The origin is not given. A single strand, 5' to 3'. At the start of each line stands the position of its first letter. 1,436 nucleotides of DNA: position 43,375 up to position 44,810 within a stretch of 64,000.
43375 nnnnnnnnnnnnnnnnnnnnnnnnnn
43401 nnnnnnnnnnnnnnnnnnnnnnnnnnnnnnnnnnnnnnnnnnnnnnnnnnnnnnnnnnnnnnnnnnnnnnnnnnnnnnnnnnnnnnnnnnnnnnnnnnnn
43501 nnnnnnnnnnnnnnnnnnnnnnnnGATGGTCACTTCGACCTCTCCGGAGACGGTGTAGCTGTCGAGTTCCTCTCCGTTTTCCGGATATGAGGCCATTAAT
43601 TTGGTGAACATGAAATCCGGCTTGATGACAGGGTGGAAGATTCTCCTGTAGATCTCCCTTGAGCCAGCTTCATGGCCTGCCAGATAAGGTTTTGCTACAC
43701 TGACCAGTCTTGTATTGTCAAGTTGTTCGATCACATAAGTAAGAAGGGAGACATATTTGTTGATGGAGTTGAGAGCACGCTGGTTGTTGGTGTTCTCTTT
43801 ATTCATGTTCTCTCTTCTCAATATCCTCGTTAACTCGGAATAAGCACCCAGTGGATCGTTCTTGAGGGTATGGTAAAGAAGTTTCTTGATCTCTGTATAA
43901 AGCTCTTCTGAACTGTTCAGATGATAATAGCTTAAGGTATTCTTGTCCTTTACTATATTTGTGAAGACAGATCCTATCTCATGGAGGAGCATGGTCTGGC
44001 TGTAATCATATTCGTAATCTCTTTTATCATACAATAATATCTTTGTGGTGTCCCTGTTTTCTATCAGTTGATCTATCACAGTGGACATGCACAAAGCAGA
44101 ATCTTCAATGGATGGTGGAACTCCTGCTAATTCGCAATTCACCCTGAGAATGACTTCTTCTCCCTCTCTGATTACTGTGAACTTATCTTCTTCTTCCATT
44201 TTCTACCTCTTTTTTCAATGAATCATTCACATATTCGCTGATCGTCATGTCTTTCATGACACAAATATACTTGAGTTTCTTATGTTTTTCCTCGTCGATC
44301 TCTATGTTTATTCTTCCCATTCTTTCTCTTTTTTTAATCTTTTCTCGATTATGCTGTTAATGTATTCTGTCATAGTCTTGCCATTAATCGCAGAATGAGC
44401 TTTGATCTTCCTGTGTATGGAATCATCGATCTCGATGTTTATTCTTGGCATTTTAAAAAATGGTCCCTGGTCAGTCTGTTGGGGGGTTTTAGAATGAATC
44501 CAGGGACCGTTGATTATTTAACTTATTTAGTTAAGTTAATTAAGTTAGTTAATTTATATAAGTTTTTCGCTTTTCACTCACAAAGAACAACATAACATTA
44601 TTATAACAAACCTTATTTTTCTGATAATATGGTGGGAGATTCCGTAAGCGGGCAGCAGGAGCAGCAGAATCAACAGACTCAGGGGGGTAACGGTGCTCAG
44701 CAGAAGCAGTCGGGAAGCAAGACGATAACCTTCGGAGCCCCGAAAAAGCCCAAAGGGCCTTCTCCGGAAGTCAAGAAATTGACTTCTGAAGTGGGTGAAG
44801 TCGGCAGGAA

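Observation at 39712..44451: Tad/archaeal type IV pilus-like pair with oversized ATPase and platform protein, preceded by two tandem RHH genes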

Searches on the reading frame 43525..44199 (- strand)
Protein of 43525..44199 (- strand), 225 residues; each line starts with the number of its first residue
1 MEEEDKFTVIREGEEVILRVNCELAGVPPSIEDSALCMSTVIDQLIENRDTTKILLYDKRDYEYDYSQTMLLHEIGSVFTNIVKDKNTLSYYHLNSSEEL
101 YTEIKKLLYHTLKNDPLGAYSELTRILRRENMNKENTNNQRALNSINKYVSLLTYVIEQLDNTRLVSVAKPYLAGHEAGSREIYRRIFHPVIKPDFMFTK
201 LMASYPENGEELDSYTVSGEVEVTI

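Call 44: predict_structure(alignment_id=A3)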
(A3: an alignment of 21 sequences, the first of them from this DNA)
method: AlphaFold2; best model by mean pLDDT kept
length: 225 residues; sequences in the alignment: 21
mean_pLDDT: 86.7   pTM: 0.77
mean pLDDT of the five models: 86.7, 84.9, 84.6, 83.2, 82.6
residues with pLDDT >= 90: 144; 70-90: 49; 50-70: 24; < 50: 8
segments of 3 or more residues with pLDDT < 50: 196-202
pLDDT, mean of each block of 10 residues (from residue 1): 78 93 93 95 95 92 95 96 81 83 90 95 94 92 91 94 95 87 93 61 59 67 64
secondary structure, 60 per line:
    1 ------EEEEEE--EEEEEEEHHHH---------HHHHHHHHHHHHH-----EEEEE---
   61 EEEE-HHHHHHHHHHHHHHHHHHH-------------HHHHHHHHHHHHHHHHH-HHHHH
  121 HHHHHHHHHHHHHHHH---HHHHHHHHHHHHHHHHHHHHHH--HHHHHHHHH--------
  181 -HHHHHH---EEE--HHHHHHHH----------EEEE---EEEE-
elements in order: E7-12 E15-21 H22-25 H35-47 E53-57 E61-64 H66-84 H98-114 H116-136 H140-161 H164-172 H182-187 E191-193 H196-203 E214-217 E221-224

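Call 95: fold_search(model_id=the predicted structure, library=pdb)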
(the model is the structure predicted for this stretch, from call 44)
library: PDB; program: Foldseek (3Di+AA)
matches with E <= 10: 256; with E <= 0.001: 0
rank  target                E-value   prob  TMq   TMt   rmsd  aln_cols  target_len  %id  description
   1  9r0d_B                1.1e+00  0.38  0.15  0.07   8.0        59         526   20  Human CD73 (ecto 5'-nucleotidase) in complex with compound 7 (released 2025-11-12)
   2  5h7w_B                1.4e+00  0.41  0.15  0.07   6.2        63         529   11  Crystal structure of 5'-nucleotidase from venom of Naja atra (released 2017-11-22)
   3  6xug_A                1.4e+00  0.30  0.15  0.07   7.9        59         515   22  Human Ecto-5'-nucleotidase (CD73) in complex with A2410 (compound 53 in publication) in the closed form in crystal for (released 2020-04-22)
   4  6twa                  1.5e+00  0.30  0.15  0.07   8.0        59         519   20  Human CD73 (ecto 5'-nucleotidase) in complex with PSB12646 (an AOPCP derivative, compound 20 in publication) in the clos (released 2020-02-19)
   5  8dgi_A                1.8e+00  0.13  0.25  0.06  17.3       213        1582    8  Structural Basis of MicroRNA Biogenesis by Dicer-1 and Its Partner Protein Loqs-PB - complex Ia (released 2022-11-16)
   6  6xue_A                1.9e+00  0.23  0.15  0.07   7.5        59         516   22  Human Ecto-5'-nucleotidase (CD73) in complex with A2396 (compound 74 in publication) in the closed form in crystal for (released 2020-04-22)
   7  3trr_D                1.9e+00  0.16  0.14  0.13   5.8        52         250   13  Crystal structure of a probable enoyl-CoA hydratase/isomerase from Mycobacterium abscessus (released 2011-09-21)
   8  6s7f                  2.0e+00  0.23  0.15  0.07   7.9        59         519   20  Human CD73 (5'-nucleotidase) in complex with PSB12379 (an AOPCP derivative) in the closed state (released 2020-07-22)
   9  7d0v_A                2.1e+00  0.33  0.16  0.07   6.1        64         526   11  Crystal structure of Taiwan cobra 5'-nucleotidase (released 2021-09-15)
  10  9i1h_A                2.1e+00  0.23  0.15  0.07   7.9        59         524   20  Crystal structure of human CD73 (ecto-5'-nucleotidase) in complex with the AMPCP analog PSB-12730 in the closed state  (released 2025-06-11)
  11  3qka_F                2.2e+00  0.10  0.12  0.11   5.5        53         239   13  Crystal structure of enoyl-CoA hydratase EchA5 from Mycobacterium marinum (released 2011-02-09)
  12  8dfv_A                2.3e+00  0.69  0.34  0.05   4.9       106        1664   12  Structural Basis of MicroRNA Biogenesis by Dicer-1 and Its Partner Protein Loqs-PB - complex IIa (released 2022-11-16)
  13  7v6b_A                2.3e+00  0.41  0.31  0.06   9.1       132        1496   12  Structure of the Dicer-2-R2D2 heterodimer (released 2022-03-23)
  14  3rm5_B                2.4e+00  0.07  0.20  0.09  24.9       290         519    9  Structure of Trifunctional THI20 from Yeast (released 2011-09-21)
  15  5h7w_A                2.6e+00  0.28  0.16  0.07   6.2        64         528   11  Crystal structure of 5'-nucleotidase from venom of Naja atra (released 2017-11-22)
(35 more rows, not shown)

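Call 125: search_protein_representatives(alignment_id=A3)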
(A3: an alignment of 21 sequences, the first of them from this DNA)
Query: 21 sequences, 237 profile positions. Proteins with E-value up to 0.001 (for the whole library): 387; up to 1e-10: 294; up to 1e-30: 128. The best 150 are listed.
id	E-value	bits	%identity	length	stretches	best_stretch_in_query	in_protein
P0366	2.3e-89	315.2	-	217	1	5-214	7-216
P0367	1.4e-84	299.5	-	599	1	4-237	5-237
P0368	8.1e-84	297.0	-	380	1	5-231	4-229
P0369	8.9e-77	274.0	-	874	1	4-235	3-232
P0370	1.7e-76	273.0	-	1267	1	6-236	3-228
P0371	8.8e-76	270.7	-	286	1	6-237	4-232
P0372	4.8e-75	268.3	-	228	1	5-226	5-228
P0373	7.8e-75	267.6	-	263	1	8-237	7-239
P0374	9.3e-75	267.4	-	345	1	11-237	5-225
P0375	1.3e-71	257.1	-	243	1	11-237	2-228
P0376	9.9e-70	250.9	-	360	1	7-237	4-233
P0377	6.6e-69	248.2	-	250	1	53-236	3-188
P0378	2.2e-68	246.5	-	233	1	8-209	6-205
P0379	3.6e-68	245.8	-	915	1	3-237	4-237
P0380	1.3e-67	244.0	-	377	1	11-237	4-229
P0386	4.2e-65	235.8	-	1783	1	8-237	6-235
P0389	9.1e-64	231.4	-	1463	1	6-235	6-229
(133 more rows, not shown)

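Call 128: search_protein_families(library=pfam, proteins=[P0370, P0386, P0389], max_evalue=0.001)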
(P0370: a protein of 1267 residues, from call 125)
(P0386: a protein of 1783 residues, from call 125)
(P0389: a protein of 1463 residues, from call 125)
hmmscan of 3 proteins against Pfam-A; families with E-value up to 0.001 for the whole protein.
P0370 (1267 aa): 3 families
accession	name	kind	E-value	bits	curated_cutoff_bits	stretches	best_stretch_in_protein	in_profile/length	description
PF14890.11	Intein_splicing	-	1.9e-23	83.4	35.8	1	537-1000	19-155/155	Intein splicing domain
PF14528.11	LAGLIDADG_3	-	7.6e-12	45.8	22.5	1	811-874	6-76/82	LAGLIDADG-like domain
PF00437.27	T2SSE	-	1.4e-09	37.6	24.9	1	1016-1111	184-274/370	Type II/IV secretion system protein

P0386 (1783 aa): 4 families
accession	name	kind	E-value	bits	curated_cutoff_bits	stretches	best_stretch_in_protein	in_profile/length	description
PF14890.11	Intein_splicing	-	1.4e-47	161.8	35.8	2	512-1011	8-155/155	Intein splicing domain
PF14528.11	LAGLIDADG_3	-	3.7e-33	114.1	22.5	2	1376-1458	3-82/82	LAGLIDADG-like domain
PF01079.26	Hint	-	3.6e-06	27.2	29.7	0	547-600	39-94/213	Hint module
PF05204.19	Hom_end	-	0.00092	19.7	21.1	0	1371-1429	9-65/110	Homing endonuclease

P0389 (1463 aa): 3 families
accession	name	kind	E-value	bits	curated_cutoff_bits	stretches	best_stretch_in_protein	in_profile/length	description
PF14890.11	Intein_splicing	-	4.9e-28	98.3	35.8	1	479-1180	3-155/155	Intein splicing domain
PF14528.11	LAGLIDADG_3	-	1.9e-19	70.1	22.5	2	724-800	2-82/82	LAGLIDADG-like domain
PF00437.27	T2SSE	-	1.5e-09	37.5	24.9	1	1192-1311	167-272/370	Type II/IV secretion system protein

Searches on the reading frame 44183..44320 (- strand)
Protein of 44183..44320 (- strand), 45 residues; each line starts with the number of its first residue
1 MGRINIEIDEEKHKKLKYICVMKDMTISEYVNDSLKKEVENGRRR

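Call 3: search_protein_families(library=pfam, proteins=[window:44183-44320:-], max_evalue=0.1)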
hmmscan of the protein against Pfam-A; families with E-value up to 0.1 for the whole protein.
window:44183-44320:- (45 aa): 4 families
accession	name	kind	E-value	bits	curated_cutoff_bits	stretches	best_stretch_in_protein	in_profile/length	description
PF09274.16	ParG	-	5.9e-05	23.6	21.4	1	3-34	36-67/76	ParG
PF09386.16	ParD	-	6.5e-05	23.7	27.3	1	1-35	1-35/80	Antitoxin ParD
PF19807.5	DUF6290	-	0.032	14.9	27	1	1-41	1-41/72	Family of unknown function (DUF6290)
PF23807.1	RHH_10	-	0.044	14.5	27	1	4-45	26-67/84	Ribbon-helix-helix protein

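Call 4: search_protein_families(library=ncbifam, proteins=[window:44183-44320:-], max_evalue=0.1)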
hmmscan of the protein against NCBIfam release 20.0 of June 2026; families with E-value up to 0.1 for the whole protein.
window:44183-44320:- (45 aa): 4 families
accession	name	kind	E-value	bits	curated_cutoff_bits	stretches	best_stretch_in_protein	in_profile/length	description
NF049948.1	CRISPR_Csx26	equivalog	0.0007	19.4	50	1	1-41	61-100/124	type III-G CRISPR-associated protein Csx26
NF046040.1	RelB_antitoxin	equivalog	0.0069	16.7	50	1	4-41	1-38/69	type II toxin-antitoxin system RelB family antitoxin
NF008671.0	PRK11675.1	equivalog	0.054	13.9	62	1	3-42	52-91/95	LexA regulated protein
NF041793.1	ORF56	equivalog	0.072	13.2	50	1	9-28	8-27/39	ORF56 family plasmid copy control protein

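Call 92: search_protein_families(library=padloc, proteins=[window:44183-44320:-], max_evalue=0.01)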
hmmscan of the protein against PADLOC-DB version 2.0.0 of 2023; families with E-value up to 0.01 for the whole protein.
window:44183-44320:- (45 aa): 0 families

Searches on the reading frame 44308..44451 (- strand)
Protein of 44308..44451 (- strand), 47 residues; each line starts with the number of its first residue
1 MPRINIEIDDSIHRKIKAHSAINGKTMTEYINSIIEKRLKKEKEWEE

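Call 3: search_protein_families(library=pfam, proteins=[window:44308-44451:-], max_evalue=0.1)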
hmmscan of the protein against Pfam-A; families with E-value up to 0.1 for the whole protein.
window:44308-44451:- (47 aa): 5 families
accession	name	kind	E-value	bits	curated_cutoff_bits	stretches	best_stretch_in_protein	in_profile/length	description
PF09386.16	ParD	-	2.7e-07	31.3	27.3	1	1-42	1-39/80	Antitoxin ParD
PF09274.16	ParG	-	7.8e-05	23.2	21.4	1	3-42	36-75/76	ParG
PF22513.2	FitA-like_RHH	-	0.0011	19.3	27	1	8-37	8-37/39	Antitoxin FitA-like, ribbon-helix-helix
PF08681.18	TacA1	-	0.0022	18.4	21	1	3-33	1-31/80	Antitoxin TacA 1-like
PF07764.18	Omega_Repress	-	0.006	17.3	33.3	1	2-39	21-58/59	Omega Transcriptional Repressor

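Call 4: search_protein_families(library=ncbifam, proteins=[window:44308-44451:-], max_evalue=0.1)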
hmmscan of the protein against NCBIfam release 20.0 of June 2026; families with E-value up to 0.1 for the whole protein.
window:44308-44451:- (47 aa): 2 families
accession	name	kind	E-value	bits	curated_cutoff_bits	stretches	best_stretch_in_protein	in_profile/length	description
NF052617.1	slr0373_blue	equivalog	0.0062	16.5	100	1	6-42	8-44/113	slr0373 family blue light stress response protein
NF048017.1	antitoxin_RelB_like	equivalog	0.024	14.9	50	1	8-40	2-34/70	type II toxin-antitoxin system RelB family antitoxin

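Call 92: search_protein_families(library=padloc, proteins=[window:44308-44451:-], max_evalue=0.01)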
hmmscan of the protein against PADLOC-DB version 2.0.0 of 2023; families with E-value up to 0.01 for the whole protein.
window:44308-44451:- (47 aa): 0 families

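Call 93: search_solved_structures(query=window:44308-44451:-, max_evalue=1, show_alignments=2)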
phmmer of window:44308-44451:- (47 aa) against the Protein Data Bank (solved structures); distinct sequences matched with E-value up to 1: 2.
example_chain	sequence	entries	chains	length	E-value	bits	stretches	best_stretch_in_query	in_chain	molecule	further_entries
1p94_A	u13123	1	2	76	0.0015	22.1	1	2-41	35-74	plasmid partition protein ParG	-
2an7_A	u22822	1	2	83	0.0015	22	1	1-31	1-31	Protein parD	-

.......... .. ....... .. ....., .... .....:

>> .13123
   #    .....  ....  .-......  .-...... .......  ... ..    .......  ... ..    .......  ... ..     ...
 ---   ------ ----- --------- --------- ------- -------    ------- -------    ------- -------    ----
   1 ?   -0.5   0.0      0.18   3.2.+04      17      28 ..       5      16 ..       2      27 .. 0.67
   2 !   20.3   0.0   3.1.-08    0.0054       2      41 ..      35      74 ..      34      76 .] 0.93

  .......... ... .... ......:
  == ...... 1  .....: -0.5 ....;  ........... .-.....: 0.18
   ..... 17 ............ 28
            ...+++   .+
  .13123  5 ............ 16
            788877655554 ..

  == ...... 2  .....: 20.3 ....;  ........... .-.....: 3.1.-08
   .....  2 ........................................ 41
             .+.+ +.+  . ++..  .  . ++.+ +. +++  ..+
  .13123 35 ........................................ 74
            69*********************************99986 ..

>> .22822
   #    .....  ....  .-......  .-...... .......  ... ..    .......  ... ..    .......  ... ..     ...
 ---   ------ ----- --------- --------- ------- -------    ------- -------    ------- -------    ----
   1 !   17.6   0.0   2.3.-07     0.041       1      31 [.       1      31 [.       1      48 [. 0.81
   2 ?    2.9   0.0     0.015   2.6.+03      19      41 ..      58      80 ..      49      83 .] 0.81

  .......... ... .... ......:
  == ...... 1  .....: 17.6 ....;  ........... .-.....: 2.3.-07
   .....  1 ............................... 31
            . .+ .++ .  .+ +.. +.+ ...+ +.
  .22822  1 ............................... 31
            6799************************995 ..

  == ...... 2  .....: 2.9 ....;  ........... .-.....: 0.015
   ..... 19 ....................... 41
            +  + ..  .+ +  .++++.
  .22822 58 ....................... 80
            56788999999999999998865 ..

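Call 106: list_cluster_members(proteins=[window:44308-44451:-, window:44183-44320:-, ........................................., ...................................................])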
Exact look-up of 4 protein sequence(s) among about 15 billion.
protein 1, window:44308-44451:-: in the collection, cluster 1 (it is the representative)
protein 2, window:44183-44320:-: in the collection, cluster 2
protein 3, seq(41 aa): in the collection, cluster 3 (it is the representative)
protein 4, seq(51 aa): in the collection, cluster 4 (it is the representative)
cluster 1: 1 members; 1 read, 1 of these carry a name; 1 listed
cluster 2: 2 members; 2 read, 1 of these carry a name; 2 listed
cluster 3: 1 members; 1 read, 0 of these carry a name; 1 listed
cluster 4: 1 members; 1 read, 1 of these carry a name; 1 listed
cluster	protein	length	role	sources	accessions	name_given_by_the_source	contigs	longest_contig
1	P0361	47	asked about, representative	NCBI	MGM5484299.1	MAG: plasmid partition protein ParG [Nanobdellota archaeon]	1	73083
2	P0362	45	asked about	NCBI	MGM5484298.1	MAG: plasmid partition protein ParG [Nanobdellota archaeon]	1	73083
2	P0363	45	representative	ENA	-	-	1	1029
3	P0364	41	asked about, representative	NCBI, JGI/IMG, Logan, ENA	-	-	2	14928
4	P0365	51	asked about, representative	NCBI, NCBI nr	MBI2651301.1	hypothetical protein HYX01_02425 [Candidatus Woesearchaeota archaeon] | hypothetical protein [Candidatus Woesearchaeota archaeon]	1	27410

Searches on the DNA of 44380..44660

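Call 71: search_rna_families(source=window, start=44380, end=44660, threshold=evalue, max_evalue=1)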
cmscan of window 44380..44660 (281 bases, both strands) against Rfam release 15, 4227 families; matches with E-value up to 1: 0.
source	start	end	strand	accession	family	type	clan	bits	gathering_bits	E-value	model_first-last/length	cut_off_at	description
